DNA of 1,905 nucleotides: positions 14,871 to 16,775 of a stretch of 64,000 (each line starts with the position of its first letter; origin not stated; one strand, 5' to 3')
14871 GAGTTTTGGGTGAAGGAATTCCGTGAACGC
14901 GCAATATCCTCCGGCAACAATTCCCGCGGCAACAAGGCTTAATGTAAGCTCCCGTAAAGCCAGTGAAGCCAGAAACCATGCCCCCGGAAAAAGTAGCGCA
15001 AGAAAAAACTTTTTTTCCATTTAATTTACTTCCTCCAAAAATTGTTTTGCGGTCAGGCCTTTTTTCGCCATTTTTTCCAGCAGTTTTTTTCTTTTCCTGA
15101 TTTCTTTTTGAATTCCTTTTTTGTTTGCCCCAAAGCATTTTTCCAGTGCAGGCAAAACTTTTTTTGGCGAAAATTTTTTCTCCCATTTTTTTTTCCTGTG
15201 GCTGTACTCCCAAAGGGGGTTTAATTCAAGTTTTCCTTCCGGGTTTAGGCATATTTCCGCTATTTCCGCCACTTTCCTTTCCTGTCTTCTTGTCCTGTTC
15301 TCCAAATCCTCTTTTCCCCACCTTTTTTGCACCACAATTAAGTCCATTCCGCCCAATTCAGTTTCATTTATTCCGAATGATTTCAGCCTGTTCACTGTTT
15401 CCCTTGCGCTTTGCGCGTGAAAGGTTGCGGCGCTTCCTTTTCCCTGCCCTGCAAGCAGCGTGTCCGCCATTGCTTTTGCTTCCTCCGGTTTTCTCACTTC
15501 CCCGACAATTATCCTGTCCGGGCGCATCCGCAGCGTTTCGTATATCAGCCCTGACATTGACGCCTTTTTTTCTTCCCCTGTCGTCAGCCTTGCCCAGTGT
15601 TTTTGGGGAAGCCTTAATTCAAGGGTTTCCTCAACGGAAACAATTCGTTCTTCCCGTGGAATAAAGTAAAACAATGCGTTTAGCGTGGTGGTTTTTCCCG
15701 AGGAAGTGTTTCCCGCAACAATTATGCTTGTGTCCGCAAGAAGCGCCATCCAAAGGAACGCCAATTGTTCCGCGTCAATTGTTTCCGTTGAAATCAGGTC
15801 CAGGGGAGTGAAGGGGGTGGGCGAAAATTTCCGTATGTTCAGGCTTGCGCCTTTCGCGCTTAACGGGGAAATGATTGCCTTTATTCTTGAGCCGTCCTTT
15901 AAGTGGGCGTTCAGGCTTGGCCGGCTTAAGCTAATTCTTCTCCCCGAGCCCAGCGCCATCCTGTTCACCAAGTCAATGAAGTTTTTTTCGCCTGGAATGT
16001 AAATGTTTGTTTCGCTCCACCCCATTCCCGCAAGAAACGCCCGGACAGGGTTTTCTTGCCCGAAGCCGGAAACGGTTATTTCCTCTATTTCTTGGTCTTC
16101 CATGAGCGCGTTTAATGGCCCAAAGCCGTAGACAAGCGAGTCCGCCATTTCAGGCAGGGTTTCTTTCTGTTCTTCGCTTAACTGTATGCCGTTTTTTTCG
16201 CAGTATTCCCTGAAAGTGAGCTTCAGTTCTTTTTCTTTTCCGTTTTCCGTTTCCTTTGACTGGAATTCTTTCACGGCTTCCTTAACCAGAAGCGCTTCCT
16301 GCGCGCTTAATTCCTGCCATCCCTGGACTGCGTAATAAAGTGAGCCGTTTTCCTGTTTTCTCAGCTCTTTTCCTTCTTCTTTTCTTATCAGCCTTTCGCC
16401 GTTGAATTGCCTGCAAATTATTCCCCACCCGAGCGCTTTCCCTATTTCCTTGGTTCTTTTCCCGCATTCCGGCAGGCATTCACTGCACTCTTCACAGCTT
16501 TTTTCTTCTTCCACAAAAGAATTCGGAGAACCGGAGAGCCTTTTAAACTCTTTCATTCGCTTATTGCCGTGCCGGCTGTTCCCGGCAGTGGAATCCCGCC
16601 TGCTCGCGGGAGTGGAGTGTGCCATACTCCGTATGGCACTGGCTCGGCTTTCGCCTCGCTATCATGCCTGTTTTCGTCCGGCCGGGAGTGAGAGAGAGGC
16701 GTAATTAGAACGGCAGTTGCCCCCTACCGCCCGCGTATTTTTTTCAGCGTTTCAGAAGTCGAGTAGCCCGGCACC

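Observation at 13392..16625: Pilus assembly set with a split platform protein and an ATPase bearing an N-terminal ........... motif.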

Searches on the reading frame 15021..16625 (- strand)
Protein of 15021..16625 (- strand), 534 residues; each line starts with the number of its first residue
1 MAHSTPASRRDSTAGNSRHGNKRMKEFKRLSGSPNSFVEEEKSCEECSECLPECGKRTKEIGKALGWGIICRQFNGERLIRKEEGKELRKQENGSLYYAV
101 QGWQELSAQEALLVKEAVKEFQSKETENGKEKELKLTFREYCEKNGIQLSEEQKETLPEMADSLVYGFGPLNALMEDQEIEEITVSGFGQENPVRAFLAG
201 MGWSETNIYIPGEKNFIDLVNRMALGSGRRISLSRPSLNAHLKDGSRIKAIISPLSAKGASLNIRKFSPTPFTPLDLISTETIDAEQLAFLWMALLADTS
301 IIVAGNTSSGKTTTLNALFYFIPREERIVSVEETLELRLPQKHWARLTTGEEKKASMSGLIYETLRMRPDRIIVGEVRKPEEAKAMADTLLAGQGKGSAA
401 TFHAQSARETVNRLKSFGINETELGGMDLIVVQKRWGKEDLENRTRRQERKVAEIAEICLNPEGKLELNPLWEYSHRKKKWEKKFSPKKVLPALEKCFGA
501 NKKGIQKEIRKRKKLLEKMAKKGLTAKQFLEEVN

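Call 3: search_protein_families(library=pfam, proteins=[window:15021-16625:-], max_evalue=0.01)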
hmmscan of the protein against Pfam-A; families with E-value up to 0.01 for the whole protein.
window:15021-16625:- (534 aa): 2 families
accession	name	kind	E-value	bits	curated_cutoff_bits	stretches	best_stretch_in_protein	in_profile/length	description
PF00437.27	T2SSE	-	8.5e-33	113.9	24.9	1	231-437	66-279/370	Type II/IV secretion system protein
PF00350.29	Dynamin_N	-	0.0072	16.8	27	0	301-349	1-50/168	Dynamin family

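Call 5: find_homologous_proteins(query=window:15021-16625:-, max_evalue=0.00001)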
Query window:15021-16625:- (534 aa): 5788 proteins with E <= 0.00001 among 8000 candidates; the best 120 are listed.
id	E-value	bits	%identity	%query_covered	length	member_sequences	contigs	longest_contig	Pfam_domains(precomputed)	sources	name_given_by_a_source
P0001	0.0e+0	1130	100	96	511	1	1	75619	PF00437.27,PF27713.1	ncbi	-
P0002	7.2e-132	459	44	93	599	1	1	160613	PF00437.27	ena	-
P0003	6.5e-130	452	48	91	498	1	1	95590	PF00437.27,PF13401.13,PF27713.1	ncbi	-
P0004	1.5e-128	448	46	93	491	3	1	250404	PF00437.27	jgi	-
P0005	5.8e-128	446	46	93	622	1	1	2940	PF00437.27,PF12838.13,PF27713.1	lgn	-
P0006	8.2e-128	446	45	94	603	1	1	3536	PF00437.27,PF12837.13,PF12838.13,PF27713.1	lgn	-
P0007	2.0e-127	444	44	95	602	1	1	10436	PF00437.27,PF12837.13,PF00037.33,PF12838.13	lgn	-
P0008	2.8e-126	440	43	95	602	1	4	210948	PF00437.27,PF12838.13,PF27713.1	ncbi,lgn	-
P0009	1.1e-125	438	47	89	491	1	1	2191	PF00437.27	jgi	-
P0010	3.1e-123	430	44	91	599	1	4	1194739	PF00437.27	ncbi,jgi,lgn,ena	-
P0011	5.8e-122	426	47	88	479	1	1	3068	PF00437.27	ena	-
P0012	6.5e-122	426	43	91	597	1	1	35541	PF00437.27,PF12837.13,PF00037.33,PF12838.13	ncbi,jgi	-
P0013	1.2e-121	425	45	85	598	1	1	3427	PF00437.27,PF12837.13,PF00037.33,PF12838.13,PF27713.1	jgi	-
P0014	3.5e-121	424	45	95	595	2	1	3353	PF00437.27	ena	-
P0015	1.6e-120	421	46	89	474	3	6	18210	PF00437.27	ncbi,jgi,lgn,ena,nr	ncbi:MAG: hypothetical protein COT90_01500 [Candidatus Diapherotrites archaeon CG10_big_fil_rev_8_21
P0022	1.1e-114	402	42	89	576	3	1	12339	PF00437.27,PF12797.13,PF12837.13,PF13247.12,PF00037.33,PF12838.13,PF25160.2,PF13187.12,PF27713.1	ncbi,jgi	-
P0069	7.2e-107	376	44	88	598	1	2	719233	PF14697.12,PF00437.27,PF12797.13,PF12837.13,PF00037.33,PF12838.13,PF25160.2,PF13187.12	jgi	jgi:Flp pilus assembly CpaF family ATPase/Fe-S-cluster-containing hydrogenase component 2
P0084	1.1e-102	363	43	79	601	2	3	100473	PF00437.27,PF12837.13,PF00037.33,PF12838.13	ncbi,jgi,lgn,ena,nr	ncbi:MAG: Flp pilus assembly complex ATPase component TadA [Candidatus Diapherotrites archaeon]|nr:F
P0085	1.3e-102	362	42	83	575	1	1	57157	PF00437.27,PF00037.33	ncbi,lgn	-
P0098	2.2e-99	352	46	78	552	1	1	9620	PF00437.27,PF12797.13,PF12837.13,PF13247.12,PF00037.33,PF12798.13,PF12838.13,PF13237.12,PF13187.12,PF27713.1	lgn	-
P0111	1.6e-97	346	42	83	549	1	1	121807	PF00437.27,PF12837.13,PF13247.12,PF00037.33,PF12838.13,PF25160.2,PF13187.12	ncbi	ncbi:ATPase, T2SS/T4P/T4SS family [archaeon]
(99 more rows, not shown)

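Call 10: find_encoding_contigs(protein=P0001, flank=10000, max_places=3)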
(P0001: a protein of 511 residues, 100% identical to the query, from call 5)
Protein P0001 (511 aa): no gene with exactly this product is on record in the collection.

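Call 12: find_encoding_contigs(protein=P0008, flank=6000, max_places=2)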
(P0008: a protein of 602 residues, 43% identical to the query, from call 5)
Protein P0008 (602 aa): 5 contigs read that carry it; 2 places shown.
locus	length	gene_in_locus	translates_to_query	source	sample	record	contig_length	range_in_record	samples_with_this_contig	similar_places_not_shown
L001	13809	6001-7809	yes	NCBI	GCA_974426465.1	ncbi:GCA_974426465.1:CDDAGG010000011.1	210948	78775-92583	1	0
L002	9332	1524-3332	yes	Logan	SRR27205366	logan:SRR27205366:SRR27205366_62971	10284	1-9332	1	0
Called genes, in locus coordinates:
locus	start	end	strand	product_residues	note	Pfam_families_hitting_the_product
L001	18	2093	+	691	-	-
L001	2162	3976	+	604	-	-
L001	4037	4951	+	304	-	PF06745:ATPase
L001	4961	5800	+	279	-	PF13197:DUF4013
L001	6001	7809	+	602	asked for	PF12838:Fer4_7 (faint), PF00437:T2SSE, PF27713:UCP018868 (weak)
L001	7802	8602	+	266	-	PF00482:T2SSF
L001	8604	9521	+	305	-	PF00482:T2SSF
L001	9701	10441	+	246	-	PF09754:PAC2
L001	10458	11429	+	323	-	-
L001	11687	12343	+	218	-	-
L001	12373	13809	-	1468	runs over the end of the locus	-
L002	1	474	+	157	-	?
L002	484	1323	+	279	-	PF13197:DUF4013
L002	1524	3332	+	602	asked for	PF12838:Fer4_7 (faint), PF00437:T2SSE, PF27713:UCP018868 (weak)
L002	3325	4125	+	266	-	PF00482:T2SSF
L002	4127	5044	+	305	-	PF00482:T2SSF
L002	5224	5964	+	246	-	PF09754:PAC2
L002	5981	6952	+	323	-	-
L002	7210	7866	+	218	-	-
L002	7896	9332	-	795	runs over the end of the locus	?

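Call 13: find_encoding_contigs(protein=P0003, flank=6000, max_places=2)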
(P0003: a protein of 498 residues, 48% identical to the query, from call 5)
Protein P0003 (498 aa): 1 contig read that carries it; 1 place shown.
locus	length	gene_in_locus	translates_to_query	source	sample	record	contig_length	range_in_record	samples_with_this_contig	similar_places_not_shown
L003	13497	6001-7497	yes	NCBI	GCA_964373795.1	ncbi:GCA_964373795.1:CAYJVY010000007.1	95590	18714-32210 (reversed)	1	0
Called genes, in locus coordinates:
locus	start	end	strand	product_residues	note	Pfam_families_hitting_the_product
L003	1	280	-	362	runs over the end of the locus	PF00988:CPSase_sm_chain, PF00117:GATase, PF07722:Peptidase_C26 (weak)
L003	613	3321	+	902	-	PF00690:Cation_ATPase_N, PF00122:E1-E2_ATPase, PF00702:Hydrolase, PF13246:Cation_ATPase, PF00689:Cation_ATPase_C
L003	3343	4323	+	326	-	-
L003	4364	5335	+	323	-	PF13793:Pribosyltran_N, PF00156:Pribosyltran, PF14572:Pribosyl_synth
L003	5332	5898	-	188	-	-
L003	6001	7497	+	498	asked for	PF13401:AAA_22 (faint), PF00437:T2SSE, PF27713:UCP018868 (weak)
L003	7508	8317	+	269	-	PF00482:T2SSF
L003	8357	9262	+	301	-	PF24400:DUF7544 (weak)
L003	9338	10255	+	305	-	PF00482:T2SSF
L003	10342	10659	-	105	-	PF06999:Suc_Fer-like (weak)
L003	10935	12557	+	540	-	PF04715:, PF00425:Chorismate_bind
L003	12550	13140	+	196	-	PF00117:GATase, PF07722:Peptidase_C26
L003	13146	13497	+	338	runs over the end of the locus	PF02885:Glycos_trans_3N, PF00591:Glycos_transf_3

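Call 14: find_encoding_contigs(protein=P0010, flank=6000, max_places=2)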
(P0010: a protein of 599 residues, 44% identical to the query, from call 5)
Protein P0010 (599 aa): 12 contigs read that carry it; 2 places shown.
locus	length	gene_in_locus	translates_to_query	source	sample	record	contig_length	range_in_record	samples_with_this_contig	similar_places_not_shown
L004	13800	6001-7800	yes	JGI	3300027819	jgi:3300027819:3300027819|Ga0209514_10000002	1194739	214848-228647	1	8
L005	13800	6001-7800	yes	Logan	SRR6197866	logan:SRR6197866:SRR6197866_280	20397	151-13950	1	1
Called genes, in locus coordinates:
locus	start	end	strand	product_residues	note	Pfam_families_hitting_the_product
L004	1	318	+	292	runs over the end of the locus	PF08003:Methyltransf_9 (weak), PF13489:Methyltransf_23, PF01209:Ubie_methyltran, PF02353:CMAS, PF13649:Methyltransf_25, PF13847:Methyltransf_31, PF08241:Methyltransf_11, PF08242:Methyltransf_12, +1 more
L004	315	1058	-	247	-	PF00535:Glycos_transf_2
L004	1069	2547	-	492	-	PF01943:Polysacc_synt, PF13440:Polysacc_synt_3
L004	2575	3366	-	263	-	PF01209:Ubie_methyltran (weak), PF03602:Cons_hypoth95 (weak), PF05175:MTS (faint), PF13489:Methyltransf_23, PF13649:Methyltransf_25, PF13847:Methyltransf_31, PF08241:Methyltransf_11, PF08242:Methyltransf_12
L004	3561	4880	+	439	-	-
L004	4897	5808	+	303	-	PF00526:Dicty_CTDC (weak)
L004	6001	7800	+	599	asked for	PF00437:T2SSE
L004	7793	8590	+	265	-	PF00482:T2SSF (weak)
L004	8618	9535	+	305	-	PF00482:T2SSF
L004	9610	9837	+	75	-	-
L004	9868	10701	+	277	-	-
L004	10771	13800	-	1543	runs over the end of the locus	-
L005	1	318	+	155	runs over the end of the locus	?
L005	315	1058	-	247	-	PF00535:Glycos_transf_2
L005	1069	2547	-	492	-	PF01943:Polysacc_synt, PF13440:Polysacc_synt_3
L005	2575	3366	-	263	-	PF01209:Ubie_methyltran (weak), PF03602:Cons_hypoth95 (weak), PF05175:MTS (faint), PF13489:Methyltransf_23, PF13649:Methyltransf_25, PF13847:Methyltransf_31, PF08241:Methyltransf_11, PF08242:Methyltransf_12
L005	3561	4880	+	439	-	-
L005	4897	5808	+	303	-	PF00526:Dicty_CTDC (weak)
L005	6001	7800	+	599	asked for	PF00437:T2SSE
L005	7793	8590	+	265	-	PF00482:T2SSF (weak)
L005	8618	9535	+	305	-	PF00482:T2SSF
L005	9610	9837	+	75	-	-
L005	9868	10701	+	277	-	-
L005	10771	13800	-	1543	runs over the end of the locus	-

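Call 24: search_protein_families(library=pfam, proteins=[P0007, P0022, P0069, P0098, P0085, P0002], max_evalue=1)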
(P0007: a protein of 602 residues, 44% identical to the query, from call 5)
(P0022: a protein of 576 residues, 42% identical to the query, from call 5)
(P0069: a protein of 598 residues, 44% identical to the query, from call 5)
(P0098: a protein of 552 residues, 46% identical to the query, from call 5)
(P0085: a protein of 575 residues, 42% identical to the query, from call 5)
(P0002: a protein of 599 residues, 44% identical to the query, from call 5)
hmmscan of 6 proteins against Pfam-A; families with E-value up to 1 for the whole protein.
P0007 (602 aa): 22 families
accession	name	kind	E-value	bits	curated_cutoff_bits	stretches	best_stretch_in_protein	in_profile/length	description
PF00437.27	T2SSE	-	4.4e-34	118.2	24.9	1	272-506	38-284/370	Type II/IV secretion system protein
PF12837.12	Fer4_6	-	3.6e-08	33.4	25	2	60-81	3-24/24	4Fe-4S binding domain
PF12838.12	Fer4_7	-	6.6e-08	33.3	27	2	32-80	2-52/52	4Fe-4S dicluster domain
PF00037.32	Fer4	-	8e-07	29.1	21.1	2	60-82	2-24/24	4Fe-4S binding domain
PF13401.12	AAA_22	-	0.00017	22.4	27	1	364-405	7-33/130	AAA domain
PF25160.1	LdpA_Fe-S-bd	-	0.00041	20.5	27.6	2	41-83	4-45/49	LdpA Fe-S cluster-binding domain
PF12797.12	Fer4_2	-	0.00081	19.6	24.5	2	60-78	4-22/22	4Fe-4S binding domain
PF13191.12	AAA_16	-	0.0012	19.8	32.6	1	363-405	25-66/167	AAA ATPase domain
PF00005.33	ABC_tran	-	0.0039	18.2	25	1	357-413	6-63/137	ABC transporter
PF12775.13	AAA_7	-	0.0062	16.5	25.8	1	350-393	21-64/181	P-loop containing dynein motor region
PF16796.11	Microtub_bd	-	0.0082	16.5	27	1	343-381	71-110/155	Microtubule binding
PF20720.3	nSTAND3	-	0.01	16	27.2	1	359-384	14-39/155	Novel STAND NTPase 3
PF13187.11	Fer4_9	-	0.025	15.1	27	1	66-112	2-52/52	4Fe-4S dicluster domain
PF14132.11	DUF4299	-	0.03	14.4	31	1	521-598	111-185/301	Domain of unknown function (DUF4299)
PF02492.25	cobW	-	0.033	14.2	20.7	1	365-408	3-47/180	CobW/HypB/UreG, nucleotide-binding domain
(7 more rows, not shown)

P0022 (576 aa): 29 families (the best 25 are shown)
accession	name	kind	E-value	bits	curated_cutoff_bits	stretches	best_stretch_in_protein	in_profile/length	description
PF00437.27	T2SSE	-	4.2e-38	131.4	24.9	1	292-476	97-276/370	Type II/IV secretion system protein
PF12837.12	Fer4_6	-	5.4e-10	39.2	25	2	43-64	3-24/24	4Fe-4S binding domain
PF13247.11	Fer4_11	-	7.9e-10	39.3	26.2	1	13-97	8-97/100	4Fe-4S dicluster domain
PF00037.32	Fer4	-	1.5e-09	37.7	21.1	1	44-65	3-24/24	4Fe-4S binding domain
PF12838.12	Fer4_7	-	3.2e-08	34.4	27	2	14-63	1-52/52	4Fe-4S dicluster domain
PF25160.1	LdpA_Fe-S-bd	-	3.4e-07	30.4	27.6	1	23-65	7-44/49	LdpA Fe-S cluster-binding domain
PF13187.11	Fer4_9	-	5.8e-06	26.7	27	1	14-64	1-52/52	4Fe-4S dicluster domain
PF12797.12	Fer4_2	-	1.5e-05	25.1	24.5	1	42-60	3-21/22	4Fe-4S binding domain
PF13237.11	Fer4_10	-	4.9e-05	23.6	25.5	2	43-91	3-53/53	4Fe-4S dicluster domain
PF13401.12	AAA_22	-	0.0002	22.1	27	1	342-383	7-33/130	AAA domain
PF13484.11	Fer4_16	-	0.00061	21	30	1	48-74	1-29/66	4Fe-4S double cluster binding domain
PF01443.25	Viral_helicase1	-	0.0031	17.8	21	1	343-398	1-56/228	Viral superfamily 1 RNA helicase core domain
PF14697.11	Fer4_21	-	0.0034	17.9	35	2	14-65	7-58/59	4Fe-4S dicluster domain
PF00005.33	ABC_tran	-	0.0057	17.7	25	1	343-377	14-48/137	ABC transporter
PF12800.12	Fer4_4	-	0.0068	17.1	24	1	47-60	2-15/17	4Fe-4S binding domain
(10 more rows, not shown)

P0069 (598 aa): 35 families (the best 25 are shown)
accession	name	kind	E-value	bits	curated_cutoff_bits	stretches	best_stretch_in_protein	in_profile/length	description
PF00437.27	T2SSE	-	1.3e-38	133.1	24.9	1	289-511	80-299/370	Type II/IV secretion system protein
PF00037.32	Fer4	-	2.9e-12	46.3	21.1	2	61-82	3-24/24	4Fe-4S binding domain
PF12838.12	Fer4_7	-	2.2e-10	41.3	27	2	32-80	2-52/52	4Fe-4S dicluster domain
PF12837.12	Fer4_6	-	8.3e-08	32.3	25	2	60-81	3-24/24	4Fe-4S binding domain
PF25160.1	LdpA_Fe-S-bd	-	1.8e-07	31.3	27.6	2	40-84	7-46/49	LdpA Fe-S cluster-binding domain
PF13187.11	Fer4_9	-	2.9e-07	30.8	27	2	9-23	36-50/52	4Fe-4S dicluster domain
PF14697.11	Fer4_21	-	1.2e-06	28.9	35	2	32-82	8-58/59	4Fe-4S dicluster domain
PF12797.12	Fer4_2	-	3.8e-06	26.9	24.5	2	60-78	4-22/22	4Fe-4S binding domain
PF12798.12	Fer4_3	-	1.5e-05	25.9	27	2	66-80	1-15/15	4Fe-4S binding domain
PF13237.11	Fer4_10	-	4.4e-05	23.8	25.5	3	3-22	2-21/53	4Fe-4S dicluster domain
PF13484.11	Fer4_16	-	0.00075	20.7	30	2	65-88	1-26/66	4Fe-4S double cluster binding domain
PF13401.12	AAA_22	-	0.00081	20.2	27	1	354-395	7-33/130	AAA domain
PF00005.33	ABC_tran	-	0.0018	19.3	25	1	351-432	11-80/137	ABC transporter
PF01580.24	FtsK_SpoIIIE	-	0.0023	17.9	24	1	355-372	42-59/221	FtsK/SpoIIIE family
PF13191.12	AAA_16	-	0.0027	18.6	32.6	1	353-393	25-64/167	AAA ATPase domain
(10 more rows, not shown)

P0098 (552 aa): 24 families
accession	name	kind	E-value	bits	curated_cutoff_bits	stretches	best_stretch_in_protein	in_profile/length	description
PF00437.27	T2SSE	-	6.1e-40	137.5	24.9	1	193-514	7-321/370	Type II/IV secretion system protein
PF12837.12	Fer4_6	-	2.6e-10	40.2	25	3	53-73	4-24/24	4Fe-4S binding domain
PF00037.32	Fer4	-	5.8e-10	39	21.1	2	53-74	3-24/24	4Fe-4S binding domain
PF13247.11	Fer4_11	-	9.5e-10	39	26.2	1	24-99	8-94/100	4Fe-4S dicluster domain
PF13187.11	Fer4_9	-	3.8e-09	36.9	27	2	26-73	2-52/52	4Fe-4S dicluster domain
PF12838.12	Fer4_7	-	5.1e-08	33.7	27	3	26-72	2-52/52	4Fe-4S dicluster domain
PF13237.11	Fer4_10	-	3.8e-06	27.2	25.5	3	23-69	6-53/53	4Fe-4S dicluster domain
PF12797.12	Fer4_2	-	3.9e-06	26.9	24.5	2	53-70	5-22/22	4Fe-4S binding domain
PF12798.12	Fer4_3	-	4.9e-06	27.4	27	2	58-72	1-15/15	4Fe-4S binding domain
PF25160.1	LdpA_Fe-S-bd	-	5.2e-05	23.4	27.6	1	29-75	5-45/49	LdpA Fe-S cluster-binding domain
PF12800.12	Fer4_4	-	0.00012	22.5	24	2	56-71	2-17/17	4Fe-4S binding domain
PF13484.11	Fer4_16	-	0.0005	21.2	30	1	57-76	1-20/66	4Fe-4S double cluster binding domain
PF14697.11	Fer4_21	-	0.0012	19.4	35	2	24-73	6-57/59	4Fe-4S dicluster domain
PF01580.24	FtsK_SpoIIIE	-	0.0039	17.1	24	1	319-337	41-59/221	FtsK/SpoIIIE family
PF00005.33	ABC_tran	-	0.0046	18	25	1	319-408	13-91/137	ABC transporter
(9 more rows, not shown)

P0085 (575 aa): 30 families (the best 25 are shown)
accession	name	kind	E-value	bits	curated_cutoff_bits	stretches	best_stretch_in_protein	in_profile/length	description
PF00437.27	T2SSE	-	3.5e-42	144.8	24.9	1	274-506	42-286/370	Type II/IV secretion system protein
PF00037.32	Fer4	-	4.5e-07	29.9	21.1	2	59-80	2-23/24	4Fe-4S binding domain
PF12838.12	Fer4_7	-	2.1e-05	25.3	27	2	31-79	2-52/52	4Fe-4S dicluster domain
PF12837.12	Fer4_6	-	4e-05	23.8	25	2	59-80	3-24/24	4Fe-4S binding domain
PF12797.12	Fer4_2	-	0.00015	21.9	24.5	2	59-77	4-22/22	4Fe-4S binding domain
PF13187.11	Fer4_9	-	0.00055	20.3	27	2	31-80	2-52/52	4Fe-4S dicluster domain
PF13401.12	AAA_22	-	0.00078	20.2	27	1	362-397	7-33/130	AAA domain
PF14697.11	Fer4_21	-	0.00082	19.9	35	1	31-80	8-57/59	4Fe-4S dicluster domain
PF01580.24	FtsK_SpoIIIE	-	0.0027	17.6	24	1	363-381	42-60/221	FtsK/SpoIIIE family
PF12775.13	AAA_7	-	0.0038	17.2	25.8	1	348-390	21-63/181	P-loop containing dynein motor region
PF13191.12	AAA_16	-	0.004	18.1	32.6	1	356-396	19-60/167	AAA ATPase domain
PF02492.25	cobW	-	0.0044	17.1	20.7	1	364-407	4-48/180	CobW/HypB/UreG, nucleotide-binding domain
PF01078.27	Mg_chelatase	-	0.0044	16.9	20.3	1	353-403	15-65/207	Magnesium chelatase, subunit ChlI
PF00005.33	ABC_tran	-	0.0081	17.2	25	1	355-394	6-45/137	ABC transporter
PF13459.11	Fer4_15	-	0.0087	17.2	22.4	1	59-87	2-30/66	4Fe-4S single cluster domain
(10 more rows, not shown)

P0002 (599 aa): 15 families
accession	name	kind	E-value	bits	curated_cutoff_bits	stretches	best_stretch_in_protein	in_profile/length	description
PF00437.27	T2SSE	-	7.7e-32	110.8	24.9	1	253-503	22-283/370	Type II/IV secretion system protein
PF12838.12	Fer4_7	-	5.2e-05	24.1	27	2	31-79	2-52/52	4Fe-4S dicluster domain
PF00037.32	Fer4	-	0.00011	22.3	21.1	2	60-79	3-22/24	4Fe-4S binding domain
PF13191.12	AAA_16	-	0.0019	19.2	32.6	1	360-401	23-64/167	AAA ATPase domain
PF12837.12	Fer4_6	-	0.0056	17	25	2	59-79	3-23/24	4Fe-4S binding domain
PF12797.12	Fer4_2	-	0.0068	16.8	24.5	1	59-76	4-21/22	4Fe-4S binding domain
PF00005.33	ABC_tran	-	0.0082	17.2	25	1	358-392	9-43/137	ABC transporter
PF13401.12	AAA_22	-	0.01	16.6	27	1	359-393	4-40/130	AAA domain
PF20720.3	nSTAND3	-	0.016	15.4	27.2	1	356-381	13-38/155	Novel STAND NTPase 3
PF12775.13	AAA_7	-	0.02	14.9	25.8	1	345-390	17-63/181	P-loop containing dynein motor region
PF16796.11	Microtub_bd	-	0.021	15.2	27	1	355-379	86-110/155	Microtubule binding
PF01580.24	FtsK_SpoIIIE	-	0.052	13.4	24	1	357-380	39-59/221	FtsK/SpoIIIE family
PF00158.32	Sigma54_activat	-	0.095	12.8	20.2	1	342-387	4-49/168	Sigma-54 interaction domain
PF13555.12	AAA_29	-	0.11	12.7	27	1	360-387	22-49/61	P-loop containing region of AAA domain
PF13476.12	AAA_23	-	0.39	11.8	27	1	363-380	22-39/201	AAA domain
